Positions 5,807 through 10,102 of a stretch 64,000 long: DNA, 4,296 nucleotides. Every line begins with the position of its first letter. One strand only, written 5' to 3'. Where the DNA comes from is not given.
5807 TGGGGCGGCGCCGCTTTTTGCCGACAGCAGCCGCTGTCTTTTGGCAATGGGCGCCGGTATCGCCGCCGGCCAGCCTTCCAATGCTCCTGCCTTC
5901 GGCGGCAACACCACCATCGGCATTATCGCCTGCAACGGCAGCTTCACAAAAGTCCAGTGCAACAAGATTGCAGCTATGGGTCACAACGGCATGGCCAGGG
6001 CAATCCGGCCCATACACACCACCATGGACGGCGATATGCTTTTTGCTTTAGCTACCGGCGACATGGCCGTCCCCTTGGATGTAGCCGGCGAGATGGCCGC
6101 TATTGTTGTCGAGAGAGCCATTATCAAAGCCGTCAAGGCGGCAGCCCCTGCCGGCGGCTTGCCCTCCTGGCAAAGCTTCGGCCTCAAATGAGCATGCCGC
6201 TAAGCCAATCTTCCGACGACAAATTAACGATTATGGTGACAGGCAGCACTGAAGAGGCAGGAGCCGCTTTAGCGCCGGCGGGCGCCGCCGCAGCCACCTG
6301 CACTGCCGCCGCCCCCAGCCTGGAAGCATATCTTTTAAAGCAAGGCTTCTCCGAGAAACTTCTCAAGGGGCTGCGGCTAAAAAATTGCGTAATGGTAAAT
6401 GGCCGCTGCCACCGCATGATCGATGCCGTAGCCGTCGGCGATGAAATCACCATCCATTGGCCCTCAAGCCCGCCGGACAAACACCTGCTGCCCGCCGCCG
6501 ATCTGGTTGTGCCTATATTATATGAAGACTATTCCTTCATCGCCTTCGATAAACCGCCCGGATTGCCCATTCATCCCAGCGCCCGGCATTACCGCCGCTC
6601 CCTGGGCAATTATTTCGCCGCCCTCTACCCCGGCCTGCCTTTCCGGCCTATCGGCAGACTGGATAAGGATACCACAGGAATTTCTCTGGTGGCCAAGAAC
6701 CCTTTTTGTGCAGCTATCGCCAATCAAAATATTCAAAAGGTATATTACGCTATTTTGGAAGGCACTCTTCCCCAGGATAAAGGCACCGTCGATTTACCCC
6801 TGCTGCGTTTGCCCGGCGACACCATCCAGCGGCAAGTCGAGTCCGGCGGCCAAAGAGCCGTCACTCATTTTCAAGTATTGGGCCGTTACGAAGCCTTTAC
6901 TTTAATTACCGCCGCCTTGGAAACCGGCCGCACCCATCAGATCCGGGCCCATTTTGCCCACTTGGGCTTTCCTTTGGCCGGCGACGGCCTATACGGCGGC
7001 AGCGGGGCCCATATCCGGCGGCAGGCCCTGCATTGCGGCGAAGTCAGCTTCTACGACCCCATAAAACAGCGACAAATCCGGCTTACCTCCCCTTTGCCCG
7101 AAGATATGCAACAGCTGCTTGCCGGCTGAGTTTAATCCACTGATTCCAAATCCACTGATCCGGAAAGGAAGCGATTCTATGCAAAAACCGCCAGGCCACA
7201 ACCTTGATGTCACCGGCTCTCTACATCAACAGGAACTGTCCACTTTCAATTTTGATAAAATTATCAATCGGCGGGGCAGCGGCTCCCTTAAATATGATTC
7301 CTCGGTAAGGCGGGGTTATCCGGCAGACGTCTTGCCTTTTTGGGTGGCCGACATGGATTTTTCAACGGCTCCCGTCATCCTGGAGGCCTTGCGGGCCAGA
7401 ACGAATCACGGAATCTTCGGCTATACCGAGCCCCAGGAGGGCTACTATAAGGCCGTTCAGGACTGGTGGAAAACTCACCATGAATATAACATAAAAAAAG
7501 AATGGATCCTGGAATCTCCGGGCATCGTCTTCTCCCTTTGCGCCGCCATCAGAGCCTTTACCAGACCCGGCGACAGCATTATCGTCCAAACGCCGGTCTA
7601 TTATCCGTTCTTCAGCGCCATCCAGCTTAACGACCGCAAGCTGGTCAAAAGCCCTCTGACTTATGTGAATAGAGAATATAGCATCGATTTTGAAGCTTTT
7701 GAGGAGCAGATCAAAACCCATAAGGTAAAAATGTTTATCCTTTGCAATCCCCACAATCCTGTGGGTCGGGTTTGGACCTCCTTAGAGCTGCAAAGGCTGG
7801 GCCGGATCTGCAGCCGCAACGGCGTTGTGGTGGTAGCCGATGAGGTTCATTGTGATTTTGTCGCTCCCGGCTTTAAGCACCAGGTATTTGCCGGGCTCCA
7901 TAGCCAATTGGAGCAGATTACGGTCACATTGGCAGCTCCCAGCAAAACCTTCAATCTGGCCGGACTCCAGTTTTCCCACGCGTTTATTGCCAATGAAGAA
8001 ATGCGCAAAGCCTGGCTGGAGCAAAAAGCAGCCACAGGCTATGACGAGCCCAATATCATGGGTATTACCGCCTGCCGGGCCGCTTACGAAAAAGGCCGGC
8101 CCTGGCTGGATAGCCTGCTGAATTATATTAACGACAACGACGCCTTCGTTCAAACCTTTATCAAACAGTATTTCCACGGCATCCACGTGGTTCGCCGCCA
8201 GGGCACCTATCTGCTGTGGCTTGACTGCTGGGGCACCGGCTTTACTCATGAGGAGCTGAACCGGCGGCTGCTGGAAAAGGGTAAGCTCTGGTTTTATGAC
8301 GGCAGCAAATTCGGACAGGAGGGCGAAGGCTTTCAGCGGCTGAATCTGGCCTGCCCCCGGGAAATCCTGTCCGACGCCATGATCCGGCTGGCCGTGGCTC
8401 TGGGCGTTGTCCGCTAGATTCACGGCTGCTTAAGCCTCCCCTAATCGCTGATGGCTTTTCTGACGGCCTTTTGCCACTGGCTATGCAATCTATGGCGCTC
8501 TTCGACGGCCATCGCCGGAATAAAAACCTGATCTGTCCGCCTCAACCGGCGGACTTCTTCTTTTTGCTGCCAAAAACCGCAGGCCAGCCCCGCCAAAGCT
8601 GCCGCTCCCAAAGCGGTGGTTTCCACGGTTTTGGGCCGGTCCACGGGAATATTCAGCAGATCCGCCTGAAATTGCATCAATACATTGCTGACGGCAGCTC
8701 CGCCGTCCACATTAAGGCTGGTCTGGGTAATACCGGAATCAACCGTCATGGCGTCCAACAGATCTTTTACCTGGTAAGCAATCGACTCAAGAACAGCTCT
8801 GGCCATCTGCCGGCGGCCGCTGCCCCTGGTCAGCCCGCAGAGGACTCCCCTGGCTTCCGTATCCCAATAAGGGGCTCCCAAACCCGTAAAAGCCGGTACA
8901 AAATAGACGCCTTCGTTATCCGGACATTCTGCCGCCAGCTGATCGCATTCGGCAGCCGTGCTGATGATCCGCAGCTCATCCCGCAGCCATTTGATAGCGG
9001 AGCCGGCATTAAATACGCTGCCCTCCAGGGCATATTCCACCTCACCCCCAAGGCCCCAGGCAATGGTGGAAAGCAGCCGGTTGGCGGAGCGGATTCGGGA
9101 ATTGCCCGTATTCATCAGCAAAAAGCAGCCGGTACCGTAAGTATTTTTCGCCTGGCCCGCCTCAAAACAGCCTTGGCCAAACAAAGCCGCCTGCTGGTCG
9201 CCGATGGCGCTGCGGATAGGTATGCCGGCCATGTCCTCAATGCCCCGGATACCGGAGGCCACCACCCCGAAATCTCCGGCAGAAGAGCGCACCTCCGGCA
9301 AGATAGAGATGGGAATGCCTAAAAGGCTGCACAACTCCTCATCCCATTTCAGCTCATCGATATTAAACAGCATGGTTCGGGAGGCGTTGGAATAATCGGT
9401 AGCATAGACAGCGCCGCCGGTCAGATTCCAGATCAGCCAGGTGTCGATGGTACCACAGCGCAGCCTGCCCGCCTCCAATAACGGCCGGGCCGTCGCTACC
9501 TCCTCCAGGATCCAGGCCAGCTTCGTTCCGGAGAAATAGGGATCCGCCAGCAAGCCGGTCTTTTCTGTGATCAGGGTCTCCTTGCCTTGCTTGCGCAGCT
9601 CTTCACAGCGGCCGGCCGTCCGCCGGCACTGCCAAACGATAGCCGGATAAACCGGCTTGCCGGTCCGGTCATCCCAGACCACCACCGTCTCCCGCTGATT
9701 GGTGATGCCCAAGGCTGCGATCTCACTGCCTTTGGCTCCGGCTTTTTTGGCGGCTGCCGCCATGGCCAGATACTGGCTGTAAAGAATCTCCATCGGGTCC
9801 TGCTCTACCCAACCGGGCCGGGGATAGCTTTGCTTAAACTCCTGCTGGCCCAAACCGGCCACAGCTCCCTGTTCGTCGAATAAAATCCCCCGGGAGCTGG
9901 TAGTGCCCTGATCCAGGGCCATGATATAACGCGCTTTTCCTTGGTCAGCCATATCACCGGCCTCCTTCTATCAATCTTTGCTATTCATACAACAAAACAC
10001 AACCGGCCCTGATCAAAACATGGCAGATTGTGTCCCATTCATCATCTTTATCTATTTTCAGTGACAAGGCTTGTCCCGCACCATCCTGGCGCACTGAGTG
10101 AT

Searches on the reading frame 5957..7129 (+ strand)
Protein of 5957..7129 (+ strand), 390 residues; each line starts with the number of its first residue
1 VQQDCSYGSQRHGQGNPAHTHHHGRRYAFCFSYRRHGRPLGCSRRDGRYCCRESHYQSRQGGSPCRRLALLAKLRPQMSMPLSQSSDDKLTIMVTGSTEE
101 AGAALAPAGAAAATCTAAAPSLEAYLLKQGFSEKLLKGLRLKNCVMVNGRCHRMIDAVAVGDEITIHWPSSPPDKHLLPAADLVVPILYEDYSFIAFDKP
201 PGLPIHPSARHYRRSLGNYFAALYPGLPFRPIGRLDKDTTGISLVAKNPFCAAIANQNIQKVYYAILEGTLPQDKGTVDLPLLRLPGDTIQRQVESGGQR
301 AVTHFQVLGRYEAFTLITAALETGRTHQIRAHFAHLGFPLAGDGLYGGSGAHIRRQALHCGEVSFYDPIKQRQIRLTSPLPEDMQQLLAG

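Call 59: search_protein_families(library=pfam, max_evalue=1e-8, proteins=[window:5957-7129:+])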
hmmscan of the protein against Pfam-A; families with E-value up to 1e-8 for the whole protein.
window:5957-7129:+ (390 aa): 1 family
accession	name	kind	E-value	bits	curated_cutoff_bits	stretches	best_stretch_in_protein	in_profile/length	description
PF00849.27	PseudoU_synth_2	-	5.6e-25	88.8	26.8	1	194-335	2-152/152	RNA pseudouridylate synthase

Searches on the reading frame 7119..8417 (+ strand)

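Call 59: search_protein_families(library=pfam, max_evalue=1e-8, proteins=[window:7119-8417:+])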
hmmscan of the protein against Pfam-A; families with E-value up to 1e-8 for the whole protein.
window:7119-8417:+ (432 aa): 1 family
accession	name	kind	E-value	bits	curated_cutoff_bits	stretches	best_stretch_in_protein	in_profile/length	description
PF00155.27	Aminotran_1_2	-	6.3e-33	114.9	19.7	1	71-415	3-352/361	Aminotransferase class I and II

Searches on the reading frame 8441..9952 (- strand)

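Call 59: search_protein_families(library=pfam, max_evalue=1e-8, proteins=[window:8441-9952:-])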
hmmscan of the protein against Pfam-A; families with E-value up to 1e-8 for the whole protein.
window:8441-9952:- (503 aa): 2 families
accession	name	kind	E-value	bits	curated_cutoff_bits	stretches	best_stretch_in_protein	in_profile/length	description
PF00370.27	FGGY_N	-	5.5e-75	252.6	28.8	1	9-259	1-245/245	FGGY family of carbohydrate kinases, N-terminal domain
PF02782.22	FGGY_C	-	9.1e-43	146.8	27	1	269-457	2-197/198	FGGY family of carbohydrate kinases, C-terminal domain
